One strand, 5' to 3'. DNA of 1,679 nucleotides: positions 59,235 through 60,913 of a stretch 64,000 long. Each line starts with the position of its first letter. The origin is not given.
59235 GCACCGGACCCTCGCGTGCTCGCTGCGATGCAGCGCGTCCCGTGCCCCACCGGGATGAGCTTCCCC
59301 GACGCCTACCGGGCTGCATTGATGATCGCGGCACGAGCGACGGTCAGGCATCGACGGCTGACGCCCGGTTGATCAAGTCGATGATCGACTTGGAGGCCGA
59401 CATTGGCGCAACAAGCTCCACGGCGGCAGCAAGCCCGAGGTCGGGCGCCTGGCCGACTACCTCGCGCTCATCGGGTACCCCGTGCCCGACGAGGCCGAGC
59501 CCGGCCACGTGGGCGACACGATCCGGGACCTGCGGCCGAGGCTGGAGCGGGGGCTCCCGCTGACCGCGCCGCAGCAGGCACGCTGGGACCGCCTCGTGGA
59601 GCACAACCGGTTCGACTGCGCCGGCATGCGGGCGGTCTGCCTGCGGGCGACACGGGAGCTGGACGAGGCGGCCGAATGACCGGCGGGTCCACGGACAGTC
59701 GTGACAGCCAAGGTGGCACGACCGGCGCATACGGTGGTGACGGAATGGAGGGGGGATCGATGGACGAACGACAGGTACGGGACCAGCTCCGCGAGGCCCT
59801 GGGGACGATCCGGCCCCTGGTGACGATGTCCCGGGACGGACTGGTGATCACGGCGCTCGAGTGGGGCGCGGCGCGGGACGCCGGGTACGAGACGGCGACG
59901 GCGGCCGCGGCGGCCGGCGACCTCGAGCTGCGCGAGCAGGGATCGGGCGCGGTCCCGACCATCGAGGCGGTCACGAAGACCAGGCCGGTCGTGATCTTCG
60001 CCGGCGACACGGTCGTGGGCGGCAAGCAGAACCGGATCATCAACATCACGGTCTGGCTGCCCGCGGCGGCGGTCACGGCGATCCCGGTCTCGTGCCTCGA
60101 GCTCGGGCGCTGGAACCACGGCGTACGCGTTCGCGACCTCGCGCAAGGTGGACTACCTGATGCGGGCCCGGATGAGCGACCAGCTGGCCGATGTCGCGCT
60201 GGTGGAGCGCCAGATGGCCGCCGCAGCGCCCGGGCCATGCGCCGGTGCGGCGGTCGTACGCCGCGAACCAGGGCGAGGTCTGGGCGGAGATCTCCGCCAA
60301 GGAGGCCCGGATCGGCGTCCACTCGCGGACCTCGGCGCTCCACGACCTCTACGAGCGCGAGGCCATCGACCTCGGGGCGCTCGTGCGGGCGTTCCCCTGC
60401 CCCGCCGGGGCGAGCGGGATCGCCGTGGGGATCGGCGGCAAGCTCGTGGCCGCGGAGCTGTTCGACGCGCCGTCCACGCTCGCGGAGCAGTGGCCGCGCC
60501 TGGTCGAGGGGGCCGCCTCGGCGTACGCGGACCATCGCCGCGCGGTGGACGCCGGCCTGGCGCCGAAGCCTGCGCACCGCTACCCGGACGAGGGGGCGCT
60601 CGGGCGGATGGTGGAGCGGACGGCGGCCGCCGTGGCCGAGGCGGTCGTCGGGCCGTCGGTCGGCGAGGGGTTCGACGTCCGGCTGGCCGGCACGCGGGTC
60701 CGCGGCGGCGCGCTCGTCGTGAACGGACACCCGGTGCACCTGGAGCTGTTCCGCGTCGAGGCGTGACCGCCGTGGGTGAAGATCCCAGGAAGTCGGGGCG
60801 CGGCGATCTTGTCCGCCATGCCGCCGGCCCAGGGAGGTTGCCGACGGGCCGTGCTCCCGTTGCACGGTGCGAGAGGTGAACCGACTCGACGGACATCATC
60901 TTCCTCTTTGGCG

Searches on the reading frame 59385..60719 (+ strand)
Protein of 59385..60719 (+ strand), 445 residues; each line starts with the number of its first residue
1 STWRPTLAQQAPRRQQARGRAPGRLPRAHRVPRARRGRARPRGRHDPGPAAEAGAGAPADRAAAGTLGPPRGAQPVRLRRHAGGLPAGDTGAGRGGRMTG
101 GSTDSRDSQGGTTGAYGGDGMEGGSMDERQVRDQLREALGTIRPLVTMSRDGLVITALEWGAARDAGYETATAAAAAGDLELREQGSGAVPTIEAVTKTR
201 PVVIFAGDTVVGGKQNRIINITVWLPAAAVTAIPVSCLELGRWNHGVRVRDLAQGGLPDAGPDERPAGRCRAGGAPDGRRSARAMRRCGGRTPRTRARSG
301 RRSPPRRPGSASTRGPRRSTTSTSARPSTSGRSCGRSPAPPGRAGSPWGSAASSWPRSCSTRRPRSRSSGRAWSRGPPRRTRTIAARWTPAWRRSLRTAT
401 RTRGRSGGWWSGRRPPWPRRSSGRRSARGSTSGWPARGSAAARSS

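Call 16: search_protein_families(library=pfam, proteins=[window:59385-60719:+], max_evalue=0.001)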
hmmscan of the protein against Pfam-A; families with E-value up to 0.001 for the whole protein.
window:59385-60719:+ (445 aa): 1 family
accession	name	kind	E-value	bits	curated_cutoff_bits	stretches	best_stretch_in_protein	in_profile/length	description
PF20208.3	ARPP-1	-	3.7e-20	72.9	27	1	152-245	12-107/297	ARG and Rhodanese-Phosphatase-superfamily-associated Protein domain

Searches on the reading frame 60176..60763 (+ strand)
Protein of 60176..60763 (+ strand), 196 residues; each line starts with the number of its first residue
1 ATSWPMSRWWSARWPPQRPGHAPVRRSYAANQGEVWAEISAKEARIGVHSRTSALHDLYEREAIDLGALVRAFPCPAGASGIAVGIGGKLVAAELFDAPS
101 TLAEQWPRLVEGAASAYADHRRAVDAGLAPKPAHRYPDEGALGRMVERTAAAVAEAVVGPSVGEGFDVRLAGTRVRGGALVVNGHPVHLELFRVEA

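Call 16: search_protein_families(library=pfam, proteins=[window:60176-60763:+], max_evalue=0.001)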
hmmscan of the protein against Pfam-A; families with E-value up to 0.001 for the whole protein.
window:60176-60763:+ (196 aa): 1 family
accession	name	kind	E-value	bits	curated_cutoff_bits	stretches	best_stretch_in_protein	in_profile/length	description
PF20208.3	ARPP-1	-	6.9e-30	104.8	27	1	25-192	138-297/297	ARG and Rhodanese-Phosphatase-superfamily-associated Protein domain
